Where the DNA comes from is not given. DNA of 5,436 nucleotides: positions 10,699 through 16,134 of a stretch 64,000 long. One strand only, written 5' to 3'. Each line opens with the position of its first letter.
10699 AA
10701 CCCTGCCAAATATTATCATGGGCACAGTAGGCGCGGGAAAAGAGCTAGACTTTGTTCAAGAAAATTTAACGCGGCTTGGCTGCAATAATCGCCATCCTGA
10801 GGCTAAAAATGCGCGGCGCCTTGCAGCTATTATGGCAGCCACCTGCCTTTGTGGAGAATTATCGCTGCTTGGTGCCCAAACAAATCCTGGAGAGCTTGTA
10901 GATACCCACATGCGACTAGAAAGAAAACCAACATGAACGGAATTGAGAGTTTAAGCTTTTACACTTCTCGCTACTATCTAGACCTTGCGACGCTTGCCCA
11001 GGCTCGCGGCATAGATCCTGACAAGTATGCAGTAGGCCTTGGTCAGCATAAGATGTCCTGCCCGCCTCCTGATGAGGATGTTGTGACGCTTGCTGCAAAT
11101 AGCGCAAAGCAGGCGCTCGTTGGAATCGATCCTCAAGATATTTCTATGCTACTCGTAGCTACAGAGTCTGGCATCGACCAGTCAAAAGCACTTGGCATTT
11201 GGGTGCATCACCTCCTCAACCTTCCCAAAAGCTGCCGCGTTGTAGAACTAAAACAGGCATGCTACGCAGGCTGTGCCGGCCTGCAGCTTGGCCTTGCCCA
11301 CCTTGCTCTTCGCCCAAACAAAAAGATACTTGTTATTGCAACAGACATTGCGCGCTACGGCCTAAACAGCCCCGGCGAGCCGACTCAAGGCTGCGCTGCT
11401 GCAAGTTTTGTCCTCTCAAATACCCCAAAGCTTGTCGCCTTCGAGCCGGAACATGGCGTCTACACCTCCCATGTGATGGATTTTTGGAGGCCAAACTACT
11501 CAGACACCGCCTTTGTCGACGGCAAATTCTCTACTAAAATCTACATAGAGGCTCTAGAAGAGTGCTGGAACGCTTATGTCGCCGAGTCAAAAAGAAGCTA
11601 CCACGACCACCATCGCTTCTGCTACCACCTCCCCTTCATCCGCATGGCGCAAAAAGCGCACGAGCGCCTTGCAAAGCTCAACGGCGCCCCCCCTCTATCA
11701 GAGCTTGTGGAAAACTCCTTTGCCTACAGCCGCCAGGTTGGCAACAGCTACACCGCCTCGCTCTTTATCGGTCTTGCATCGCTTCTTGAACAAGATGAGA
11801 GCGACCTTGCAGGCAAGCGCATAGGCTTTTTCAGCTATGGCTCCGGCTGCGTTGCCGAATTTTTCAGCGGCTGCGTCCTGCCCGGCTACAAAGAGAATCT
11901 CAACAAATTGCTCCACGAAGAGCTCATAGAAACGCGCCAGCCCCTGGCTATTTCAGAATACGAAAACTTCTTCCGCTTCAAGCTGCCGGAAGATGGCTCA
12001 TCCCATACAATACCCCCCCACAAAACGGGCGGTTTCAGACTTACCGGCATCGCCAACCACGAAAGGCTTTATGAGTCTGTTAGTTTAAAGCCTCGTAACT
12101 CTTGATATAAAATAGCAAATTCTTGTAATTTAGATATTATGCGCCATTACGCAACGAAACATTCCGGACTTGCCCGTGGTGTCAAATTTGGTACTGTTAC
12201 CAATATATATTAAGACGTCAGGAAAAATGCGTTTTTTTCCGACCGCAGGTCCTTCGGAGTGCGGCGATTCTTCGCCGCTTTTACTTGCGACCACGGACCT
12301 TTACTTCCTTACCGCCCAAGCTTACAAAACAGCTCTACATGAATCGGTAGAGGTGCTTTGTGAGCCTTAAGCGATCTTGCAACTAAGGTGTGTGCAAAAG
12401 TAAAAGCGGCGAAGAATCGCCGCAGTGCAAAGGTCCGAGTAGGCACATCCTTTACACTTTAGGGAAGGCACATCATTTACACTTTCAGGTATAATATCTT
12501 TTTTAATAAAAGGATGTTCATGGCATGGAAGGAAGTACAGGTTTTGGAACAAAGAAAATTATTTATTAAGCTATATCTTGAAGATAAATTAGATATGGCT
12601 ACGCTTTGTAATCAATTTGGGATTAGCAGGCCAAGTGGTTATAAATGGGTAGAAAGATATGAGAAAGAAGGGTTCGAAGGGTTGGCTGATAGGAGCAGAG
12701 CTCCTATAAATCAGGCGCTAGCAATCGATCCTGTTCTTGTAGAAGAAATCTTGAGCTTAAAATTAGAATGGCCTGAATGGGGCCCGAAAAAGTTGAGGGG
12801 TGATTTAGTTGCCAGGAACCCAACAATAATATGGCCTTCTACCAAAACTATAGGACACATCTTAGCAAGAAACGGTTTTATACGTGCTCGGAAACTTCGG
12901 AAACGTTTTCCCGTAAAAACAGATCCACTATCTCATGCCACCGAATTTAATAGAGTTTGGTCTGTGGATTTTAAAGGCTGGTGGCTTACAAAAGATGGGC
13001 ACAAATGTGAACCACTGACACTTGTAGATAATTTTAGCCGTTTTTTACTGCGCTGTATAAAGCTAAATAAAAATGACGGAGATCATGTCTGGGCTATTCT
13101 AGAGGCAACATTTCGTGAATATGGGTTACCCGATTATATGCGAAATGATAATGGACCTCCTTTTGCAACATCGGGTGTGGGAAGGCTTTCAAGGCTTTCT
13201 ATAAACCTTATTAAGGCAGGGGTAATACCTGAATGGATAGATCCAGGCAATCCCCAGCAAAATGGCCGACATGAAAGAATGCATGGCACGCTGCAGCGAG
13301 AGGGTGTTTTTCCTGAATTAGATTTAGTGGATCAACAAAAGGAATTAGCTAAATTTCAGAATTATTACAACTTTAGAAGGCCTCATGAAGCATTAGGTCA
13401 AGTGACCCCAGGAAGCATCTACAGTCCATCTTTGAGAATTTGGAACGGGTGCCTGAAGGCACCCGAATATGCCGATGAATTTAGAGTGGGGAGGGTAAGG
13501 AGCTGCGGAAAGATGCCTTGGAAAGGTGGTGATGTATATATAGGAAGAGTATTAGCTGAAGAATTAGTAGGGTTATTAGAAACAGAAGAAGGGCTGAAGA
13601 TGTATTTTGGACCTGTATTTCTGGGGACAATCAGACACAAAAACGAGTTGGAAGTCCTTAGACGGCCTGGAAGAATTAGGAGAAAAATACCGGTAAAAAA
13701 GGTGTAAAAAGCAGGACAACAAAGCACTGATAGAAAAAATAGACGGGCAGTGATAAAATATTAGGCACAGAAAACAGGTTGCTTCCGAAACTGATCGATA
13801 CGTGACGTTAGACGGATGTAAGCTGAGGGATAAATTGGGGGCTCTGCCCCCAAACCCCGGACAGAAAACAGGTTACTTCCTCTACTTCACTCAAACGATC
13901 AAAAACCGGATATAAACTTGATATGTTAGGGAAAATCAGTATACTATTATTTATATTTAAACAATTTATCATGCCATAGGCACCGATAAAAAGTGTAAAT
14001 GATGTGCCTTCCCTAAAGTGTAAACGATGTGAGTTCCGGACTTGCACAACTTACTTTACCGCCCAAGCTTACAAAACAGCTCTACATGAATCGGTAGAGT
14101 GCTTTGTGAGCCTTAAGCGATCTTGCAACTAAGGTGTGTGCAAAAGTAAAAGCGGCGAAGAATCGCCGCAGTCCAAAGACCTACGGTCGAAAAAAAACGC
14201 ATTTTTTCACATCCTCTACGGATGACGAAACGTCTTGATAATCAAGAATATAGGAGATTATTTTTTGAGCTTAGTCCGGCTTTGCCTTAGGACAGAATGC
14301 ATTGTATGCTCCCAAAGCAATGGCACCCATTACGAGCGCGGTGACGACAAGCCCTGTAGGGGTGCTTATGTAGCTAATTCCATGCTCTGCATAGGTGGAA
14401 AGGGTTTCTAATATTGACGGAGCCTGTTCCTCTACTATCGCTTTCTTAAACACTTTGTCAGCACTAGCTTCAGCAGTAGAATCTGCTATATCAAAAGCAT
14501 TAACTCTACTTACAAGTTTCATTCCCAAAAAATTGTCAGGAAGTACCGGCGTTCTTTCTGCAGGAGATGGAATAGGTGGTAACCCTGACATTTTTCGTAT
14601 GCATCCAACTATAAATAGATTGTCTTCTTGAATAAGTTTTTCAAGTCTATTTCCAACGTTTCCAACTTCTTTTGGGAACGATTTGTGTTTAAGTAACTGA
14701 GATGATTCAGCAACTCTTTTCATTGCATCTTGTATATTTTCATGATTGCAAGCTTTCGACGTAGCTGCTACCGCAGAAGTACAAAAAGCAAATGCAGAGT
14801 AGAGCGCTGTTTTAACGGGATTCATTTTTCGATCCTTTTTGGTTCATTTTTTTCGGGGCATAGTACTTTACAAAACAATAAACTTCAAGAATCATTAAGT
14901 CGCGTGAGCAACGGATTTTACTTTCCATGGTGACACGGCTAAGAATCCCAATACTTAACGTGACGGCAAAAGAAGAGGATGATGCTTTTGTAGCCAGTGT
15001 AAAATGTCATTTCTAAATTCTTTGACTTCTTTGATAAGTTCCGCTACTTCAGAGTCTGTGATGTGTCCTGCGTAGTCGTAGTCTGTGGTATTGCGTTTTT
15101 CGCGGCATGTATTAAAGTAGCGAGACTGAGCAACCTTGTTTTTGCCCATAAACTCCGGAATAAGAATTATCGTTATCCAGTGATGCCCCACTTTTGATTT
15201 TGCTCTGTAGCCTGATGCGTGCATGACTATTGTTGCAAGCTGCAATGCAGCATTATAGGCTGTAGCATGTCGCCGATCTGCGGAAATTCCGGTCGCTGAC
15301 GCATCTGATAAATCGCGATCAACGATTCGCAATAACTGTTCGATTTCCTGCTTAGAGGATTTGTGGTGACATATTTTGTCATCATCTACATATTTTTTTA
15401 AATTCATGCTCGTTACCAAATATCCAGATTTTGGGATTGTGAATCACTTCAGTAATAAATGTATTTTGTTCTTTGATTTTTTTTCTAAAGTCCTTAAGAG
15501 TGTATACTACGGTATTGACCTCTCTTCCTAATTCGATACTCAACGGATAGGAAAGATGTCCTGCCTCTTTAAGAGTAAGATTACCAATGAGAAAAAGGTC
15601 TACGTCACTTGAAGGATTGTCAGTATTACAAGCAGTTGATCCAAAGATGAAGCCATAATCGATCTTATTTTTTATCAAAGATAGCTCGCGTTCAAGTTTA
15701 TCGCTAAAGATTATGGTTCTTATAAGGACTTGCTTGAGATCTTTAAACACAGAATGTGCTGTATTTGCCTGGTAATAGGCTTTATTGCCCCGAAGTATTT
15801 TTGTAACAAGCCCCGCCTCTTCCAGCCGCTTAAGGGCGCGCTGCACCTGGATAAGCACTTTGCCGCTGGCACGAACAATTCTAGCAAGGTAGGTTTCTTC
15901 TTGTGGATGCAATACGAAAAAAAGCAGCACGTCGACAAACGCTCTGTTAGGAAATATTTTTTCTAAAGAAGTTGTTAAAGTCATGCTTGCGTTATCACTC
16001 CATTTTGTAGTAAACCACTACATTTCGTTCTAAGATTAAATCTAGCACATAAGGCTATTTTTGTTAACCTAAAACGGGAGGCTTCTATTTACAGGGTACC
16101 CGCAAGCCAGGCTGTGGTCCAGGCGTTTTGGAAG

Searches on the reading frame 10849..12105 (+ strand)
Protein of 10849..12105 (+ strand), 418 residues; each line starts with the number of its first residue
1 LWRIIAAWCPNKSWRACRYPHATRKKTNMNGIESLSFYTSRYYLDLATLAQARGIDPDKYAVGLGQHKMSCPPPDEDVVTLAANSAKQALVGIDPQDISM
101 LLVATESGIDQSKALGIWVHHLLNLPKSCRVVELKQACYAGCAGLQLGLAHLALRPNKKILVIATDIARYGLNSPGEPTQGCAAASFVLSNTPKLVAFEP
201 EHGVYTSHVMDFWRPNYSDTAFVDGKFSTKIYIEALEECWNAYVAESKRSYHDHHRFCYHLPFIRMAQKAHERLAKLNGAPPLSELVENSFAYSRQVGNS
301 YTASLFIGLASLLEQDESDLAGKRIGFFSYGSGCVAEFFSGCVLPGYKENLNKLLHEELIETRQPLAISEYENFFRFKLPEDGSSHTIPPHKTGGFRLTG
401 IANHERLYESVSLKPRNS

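Call 58: search_protein_families(library=pfam, proteins=[window:10849-12105:+], max_evalue=0.00001)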
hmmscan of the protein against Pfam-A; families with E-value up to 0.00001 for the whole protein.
window:10849-12105:+ (418 aa): 2 families
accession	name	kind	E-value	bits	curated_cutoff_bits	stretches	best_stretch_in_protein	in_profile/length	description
PF08540.16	HMG_CoA_synt_C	-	1.7e-26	93.9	25.1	2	285-345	142-203/280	Hydroxymethylglutaryl-coenzyme A synthase C terminal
PF01154.23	HMG_CoA_synt_N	-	6.3e-12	46.2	25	1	30-188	5-168/174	Hydroxymethylglutaryl-coenzyme A synthase N terminal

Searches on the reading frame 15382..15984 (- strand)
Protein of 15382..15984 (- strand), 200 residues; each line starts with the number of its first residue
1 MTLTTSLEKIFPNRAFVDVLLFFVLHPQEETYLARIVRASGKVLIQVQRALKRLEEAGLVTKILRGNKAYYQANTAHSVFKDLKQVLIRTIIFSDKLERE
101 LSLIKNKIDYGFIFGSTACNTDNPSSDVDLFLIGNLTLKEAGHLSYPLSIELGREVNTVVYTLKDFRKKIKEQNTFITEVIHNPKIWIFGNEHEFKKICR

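Call 59: search_protein_families(library=pfam, proteins=[window:15382-15984:-], max_evalue=0.00001)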
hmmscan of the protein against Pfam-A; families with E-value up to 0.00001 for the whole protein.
window:15382-15984:- (200 aa): 1 family
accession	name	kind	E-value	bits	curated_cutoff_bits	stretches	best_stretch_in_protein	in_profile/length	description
PF18765.7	Polbeta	-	3.4e-06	27.6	26.9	0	105-177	9-87/93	Polymerase beta, Nucleotidyltransferase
